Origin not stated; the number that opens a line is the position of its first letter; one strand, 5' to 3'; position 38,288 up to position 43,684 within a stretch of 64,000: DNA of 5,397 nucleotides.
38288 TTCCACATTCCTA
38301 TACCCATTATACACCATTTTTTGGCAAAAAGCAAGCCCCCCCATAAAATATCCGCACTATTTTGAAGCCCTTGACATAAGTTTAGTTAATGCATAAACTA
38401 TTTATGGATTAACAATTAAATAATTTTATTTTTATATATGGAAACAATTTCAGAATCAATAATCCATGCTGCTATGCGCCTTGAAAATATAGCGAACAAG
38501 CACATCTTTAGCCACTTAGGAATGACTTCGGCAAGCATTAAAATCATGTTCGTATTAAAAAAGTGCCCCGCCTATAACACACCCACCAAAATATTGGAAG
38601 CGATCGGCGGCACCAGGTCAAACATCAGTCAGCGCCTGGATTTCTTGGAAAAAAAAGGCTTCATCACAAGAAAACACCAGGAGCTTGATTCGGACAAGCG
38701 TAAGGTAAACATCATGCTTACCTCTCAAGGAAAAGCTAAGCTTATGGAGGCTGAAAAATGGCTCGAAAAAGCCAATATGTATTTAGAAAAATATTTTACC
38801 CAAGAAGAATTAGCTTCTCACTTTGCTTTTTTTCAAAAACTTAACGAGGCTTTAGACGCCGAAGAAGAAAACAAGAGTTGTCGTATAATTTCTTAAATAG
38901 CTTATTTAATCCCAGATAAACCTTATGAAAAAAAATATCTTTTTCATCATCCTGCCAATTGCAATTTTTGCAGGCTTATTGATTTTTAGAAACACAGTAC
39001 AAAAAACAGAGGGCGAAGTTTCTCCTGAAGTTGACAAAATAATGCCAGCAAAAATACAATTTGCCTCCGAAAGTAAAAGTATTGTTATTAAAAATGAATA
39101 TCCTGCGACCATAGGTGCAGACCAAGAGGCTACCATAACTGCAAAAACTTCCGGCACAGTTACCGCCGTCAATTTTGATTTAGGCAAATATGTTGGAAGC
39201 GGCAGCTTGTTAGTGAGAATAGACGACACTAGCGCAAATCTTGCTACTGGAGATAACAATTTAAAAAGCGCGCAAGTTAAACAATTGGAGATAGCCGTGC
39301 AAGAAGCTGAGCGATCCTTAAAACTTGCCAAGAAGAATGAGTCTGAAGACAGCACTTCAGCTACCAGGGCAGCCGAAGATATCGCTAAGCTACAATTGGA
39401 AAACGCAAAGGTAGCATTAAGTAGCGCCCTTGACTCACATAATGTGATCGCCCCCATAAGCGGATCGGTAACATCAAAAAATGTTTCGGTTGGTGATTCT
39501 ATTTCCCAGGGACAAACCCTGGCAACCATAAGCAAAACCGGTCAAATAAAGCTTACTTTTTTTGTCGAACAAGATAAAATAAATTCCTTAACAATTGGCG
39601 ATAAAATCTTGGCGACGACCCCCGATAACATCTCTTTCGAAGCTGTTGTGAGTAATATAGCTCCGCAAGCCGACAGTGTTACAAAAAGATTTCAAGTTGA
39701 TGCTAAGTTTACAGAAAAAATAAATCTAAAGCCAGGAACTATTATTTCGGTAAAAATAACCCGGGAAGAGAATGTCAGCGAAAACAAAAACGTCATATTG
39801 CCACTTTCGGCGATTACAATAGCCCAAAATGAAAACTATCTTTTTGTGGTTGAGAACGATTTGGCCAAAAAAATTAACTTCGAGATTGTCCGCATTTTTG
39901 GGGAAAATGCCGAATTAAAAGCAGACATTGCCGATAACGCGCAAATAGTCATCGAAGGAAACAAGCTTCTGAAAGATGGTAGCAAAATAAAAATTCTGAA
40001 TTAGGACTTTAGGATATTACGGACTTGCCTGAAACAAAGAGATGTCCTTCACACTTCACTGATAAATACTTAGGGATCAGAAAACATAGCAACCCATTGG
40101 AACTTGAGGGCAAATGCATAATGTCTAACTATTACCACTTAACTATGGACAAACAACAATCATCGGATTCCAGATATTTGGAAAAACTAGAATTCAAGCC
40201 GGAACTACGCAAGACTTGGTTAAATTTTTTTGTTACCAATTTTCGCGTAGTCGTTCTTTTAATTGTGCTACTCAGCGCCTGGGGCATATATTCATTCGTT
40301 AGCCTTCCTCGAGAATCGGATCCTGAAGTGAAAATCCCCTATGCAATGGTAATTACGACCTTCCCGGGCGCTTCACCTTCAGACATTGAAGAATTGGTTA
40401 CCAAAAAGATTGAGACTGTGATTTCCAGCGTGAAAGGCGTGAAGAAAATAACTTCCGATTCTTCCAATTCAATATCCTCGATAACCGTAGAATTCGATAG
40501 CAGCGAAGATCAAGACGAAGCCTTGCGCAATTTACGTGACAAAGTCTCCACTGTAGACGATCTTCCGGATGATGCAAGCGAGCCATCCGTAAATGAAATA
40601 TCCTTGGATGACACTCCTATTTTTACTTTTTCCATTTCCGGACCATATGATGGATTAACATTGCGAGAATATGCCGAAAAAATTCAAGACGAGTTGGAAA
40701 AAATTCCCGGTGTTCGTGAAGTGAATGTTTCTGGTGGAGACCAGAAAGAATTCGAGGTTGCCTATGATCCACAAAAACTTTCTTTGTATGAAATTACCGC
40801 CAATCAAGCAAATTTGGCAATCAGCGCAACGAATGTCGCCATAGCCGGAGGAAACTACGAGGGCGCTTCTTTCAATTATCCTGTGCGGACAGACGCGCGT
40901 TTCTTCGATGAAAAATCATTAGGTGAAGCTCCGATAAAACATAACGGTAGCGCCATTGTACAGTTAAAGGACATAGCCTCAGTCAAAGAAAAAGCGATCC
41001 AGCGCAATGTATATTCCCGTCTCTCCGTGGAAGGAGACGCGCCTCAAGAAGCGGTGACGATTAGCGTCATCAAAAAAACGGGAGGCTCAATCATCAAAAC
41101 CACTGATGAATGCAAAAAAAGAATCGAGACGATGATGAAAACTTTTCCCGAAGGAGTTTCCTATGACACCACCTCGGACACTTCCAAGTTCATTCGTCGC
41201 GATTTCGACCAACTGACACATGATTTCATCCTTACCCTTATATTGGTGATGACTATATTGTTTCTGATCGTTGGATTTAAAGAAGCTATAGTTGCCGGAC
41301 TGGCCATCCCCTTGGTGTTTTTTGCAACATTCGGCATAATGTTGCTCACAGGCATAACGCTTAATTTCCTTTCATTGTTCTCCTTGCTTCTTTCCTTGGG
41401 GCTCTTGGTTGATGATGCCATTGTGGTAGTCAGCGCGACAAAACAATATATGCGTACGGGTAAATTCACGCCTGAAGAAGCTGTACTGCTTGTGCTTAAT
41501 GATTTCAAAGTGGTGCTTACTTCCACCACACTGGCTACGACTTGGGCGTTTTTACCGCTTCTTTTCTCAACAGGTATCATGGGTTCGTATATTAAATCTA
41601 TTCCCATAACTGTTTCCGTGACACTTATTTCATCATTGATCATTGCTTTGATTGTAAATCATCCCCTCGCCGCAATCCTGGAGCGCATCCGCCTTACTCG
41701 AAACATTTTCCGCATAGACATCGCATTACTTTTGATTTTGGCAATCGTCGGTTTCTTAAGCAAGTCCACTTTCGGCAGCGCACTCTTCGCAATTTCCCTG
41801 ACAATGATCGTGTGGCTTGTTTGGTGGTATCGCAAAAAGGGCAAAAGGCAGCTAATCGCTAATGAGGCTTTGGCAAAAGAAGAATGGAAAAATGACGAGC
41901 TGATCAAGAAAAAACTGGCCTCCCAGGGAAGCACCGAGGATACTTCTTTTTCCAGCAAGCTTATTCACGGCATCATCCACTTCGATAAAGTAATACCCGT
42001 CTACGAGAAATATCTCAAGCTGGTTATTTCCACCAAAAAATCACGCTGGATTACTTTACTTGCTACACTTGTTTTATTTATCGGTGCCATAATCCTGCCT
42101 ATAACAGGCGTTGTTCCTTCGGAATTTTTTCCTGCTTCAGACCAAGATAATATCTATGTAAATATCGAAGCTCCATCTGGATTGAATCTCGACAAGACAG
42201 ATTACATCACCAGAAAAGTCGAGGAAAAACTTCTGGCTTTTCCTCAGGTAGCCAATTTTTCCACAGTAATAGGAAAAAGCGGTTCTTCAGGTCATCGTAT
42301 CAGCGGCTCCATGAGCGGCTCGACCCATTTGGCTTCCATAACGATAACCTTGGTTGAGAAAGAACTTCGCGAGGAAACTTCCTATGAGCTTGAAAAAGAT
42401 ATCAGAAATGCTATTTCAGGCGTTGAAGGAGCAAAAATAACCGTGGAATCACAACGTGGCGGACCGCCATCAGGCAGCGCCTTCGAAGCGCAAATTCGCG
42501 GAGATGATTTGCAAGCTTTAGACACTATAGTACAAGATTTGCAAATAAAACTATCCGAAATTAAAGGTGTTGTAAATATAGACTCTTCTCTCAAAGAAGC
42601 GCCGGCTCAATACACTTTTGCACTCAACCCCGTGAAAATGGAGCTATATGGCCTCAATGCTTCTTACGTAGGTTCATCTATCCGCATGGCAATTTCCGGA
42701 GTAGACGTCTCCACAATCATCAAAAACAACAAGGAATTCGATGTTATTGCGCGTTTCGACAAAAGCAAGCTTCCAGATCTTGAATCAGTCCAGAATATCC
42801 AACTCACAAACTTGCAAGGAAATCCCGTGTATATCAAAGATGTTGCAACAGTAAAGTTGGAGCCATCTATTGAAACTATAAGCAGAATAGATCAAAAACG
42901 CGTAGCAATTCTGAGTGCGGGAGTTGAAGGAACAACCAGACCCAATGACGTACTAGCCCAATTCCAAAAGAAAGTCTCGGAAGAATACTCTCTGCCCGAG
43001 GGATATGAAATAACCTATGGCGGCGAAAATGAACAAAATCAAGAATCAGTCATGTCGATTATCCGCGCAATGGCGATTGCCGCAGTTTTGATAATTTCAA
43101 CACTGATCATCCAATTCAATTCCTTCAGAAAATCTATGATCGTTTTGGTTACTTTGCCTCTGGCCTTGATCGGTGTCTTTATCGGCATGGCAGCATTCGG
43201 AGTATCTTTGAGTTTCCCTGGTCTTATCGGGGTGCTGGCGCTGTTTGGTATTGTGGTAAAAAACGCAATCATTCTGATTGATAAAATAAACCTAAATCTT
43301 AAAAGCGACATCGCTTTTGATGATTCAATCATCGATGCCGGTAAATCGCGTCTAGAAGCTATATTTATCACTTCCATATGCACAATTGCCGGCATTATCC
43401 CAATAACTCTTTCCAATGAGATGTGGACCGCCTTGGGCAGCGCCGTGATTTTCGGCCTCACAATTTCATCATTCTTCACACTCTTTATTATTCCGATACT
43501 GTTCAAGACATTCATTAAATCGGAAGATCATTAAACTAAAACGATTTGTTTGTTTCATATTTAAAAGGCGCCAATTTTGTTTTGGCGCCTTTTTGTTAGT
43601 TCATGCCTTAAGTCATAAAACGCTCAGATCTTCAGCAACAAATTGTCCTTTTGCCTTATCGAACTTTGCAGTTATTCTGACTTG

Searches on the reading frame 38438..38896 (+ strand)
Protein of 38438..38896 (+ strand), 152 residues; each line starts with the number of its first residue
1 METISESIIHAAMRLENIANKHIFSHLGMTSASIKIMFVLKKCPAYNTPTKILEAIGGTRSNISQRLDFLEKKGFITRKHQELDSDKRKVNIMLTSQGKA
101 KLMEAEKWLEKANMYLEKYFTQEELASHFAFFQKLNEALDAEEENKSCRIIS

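Call 15: search_protein_families(library=pfam, proteins=[window:38438-38896:+], max_evalue=0.001)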
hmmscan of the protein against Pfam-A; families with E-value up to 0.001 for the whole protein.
window:38438-38896:+ (152 aa): 4 families
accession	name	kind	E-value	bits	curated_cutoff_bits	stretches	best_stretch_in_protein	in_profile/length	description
PF13601.12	HTH_34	-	7.6e-07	29.6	27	1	37-111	6-78/80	Winged helix DNA-binding domain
PF01047.28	MarR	-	2e-06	28.1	24.6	1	30-90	2-59/59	MarR family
PF12802.13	MarR_2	-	0.00049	20.6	27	0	28-84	2-58/61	MarR family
PF13412.12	HTH_24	-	0.0009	19.2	21.9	0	34-77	6-48/48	Winged helix-turn-helix DNA-binding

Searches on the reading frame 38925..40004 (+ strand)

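Call 15: search_protein_families(library=pfam, proteins=[window:38925-40004:+], max_evalue=0.001)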
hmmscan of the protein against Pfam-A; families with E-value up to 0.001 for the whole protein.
window:38925-40004:+ (359 aa): 4 families
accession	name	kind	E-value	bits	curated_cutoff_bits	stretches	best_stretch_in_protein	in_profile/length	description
PF13437.12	HlyD_3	-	1.7e-17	64.5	22.2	1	174-271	2-106/106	HlyD family secretion protein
PF16576.10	HlyD_D23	-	1.4e-16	60.8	30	1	128-272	59-212/214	Barrel-sandwich domain of CusB or HlyD membrane-fusion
PF13533.13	Biotin_lipoyl_2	-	8.8e-08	32.2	29.8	0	176-202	5-31/32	Biotin-lipoyl like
PF00364.28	Biotin_lipoyl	-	3.4e-06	27.3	22.1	0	68-99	42-73/73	Biotin-requiring enzyme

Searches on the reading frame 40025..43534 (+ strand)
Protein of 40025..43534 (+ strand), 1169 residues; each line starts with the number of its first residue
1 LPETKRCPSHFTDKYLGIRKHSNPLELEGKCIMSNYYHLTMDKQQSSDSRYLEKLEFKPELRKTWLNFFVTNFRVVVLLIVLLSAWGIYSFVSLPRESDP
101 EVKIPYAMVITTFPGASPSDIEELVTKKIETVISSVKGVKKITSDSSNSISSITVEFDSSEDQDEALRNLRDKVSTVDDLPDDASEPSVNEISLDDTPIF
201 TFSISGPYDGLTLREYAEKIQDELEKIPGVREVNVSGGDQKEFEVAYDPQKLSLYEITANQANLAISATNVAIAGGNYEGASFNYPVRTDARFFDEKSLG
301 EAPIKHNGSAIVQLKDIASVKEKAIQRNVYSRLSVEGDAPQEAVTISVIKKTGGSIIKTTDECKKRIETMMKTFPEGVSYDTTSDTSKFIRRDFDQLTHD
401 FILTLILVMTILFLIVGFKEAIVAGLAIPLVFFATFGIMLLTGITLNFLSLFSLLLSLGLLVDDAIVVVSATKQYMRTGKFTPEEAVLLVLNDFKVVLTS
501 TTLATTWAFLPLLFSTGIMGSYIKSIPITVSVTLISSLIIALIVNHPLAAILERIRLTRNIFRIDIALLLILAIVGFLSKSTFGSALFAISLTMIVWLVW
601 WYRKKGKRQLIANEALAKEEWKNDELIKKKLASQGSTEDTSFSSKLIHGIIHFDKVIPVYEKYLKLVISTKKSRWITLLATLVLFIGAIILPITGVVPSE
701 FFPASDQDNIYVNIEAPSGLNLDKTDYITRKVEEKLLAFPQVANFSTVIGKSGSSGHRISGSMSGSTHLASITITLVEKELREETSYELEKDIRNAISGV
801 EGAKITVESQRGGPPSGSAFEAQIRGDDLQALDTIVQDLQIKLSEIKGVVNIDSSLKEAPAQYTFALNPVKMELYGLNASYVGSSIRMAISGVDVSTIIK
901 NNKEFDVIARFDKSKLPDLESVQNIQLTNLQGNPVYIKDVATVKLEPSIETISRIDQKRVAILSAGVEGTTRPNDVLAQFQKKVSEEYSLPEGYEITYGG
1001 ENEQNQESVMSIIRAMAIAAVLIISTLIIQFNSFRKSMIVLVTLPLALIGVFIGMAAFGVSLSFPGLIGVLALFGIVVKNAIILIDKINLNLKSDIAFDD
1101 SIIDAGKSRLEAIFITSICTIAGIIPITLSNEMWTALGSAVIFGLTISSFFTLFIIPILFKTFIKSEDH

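Call 56: search_protein_families(library=pfam, proteins=[window:40025-43534:+], max_evalue=0.0001)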
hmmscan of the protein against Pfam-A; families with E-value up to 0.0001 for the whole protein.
window:40025-43534:+ (1169 aa): 2 families
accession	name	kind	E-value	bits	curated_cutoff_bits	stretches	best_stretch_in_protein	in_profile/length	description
PF00873.25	ACR_tran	-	6.7e-183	610.5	28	2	67-552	3-489/1021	AcrB/AcrD/AcrF family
PF00403.32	HMA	-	1.1e-05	26.2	24.8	0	216-252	12-47/62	Heavy-metal-associated domain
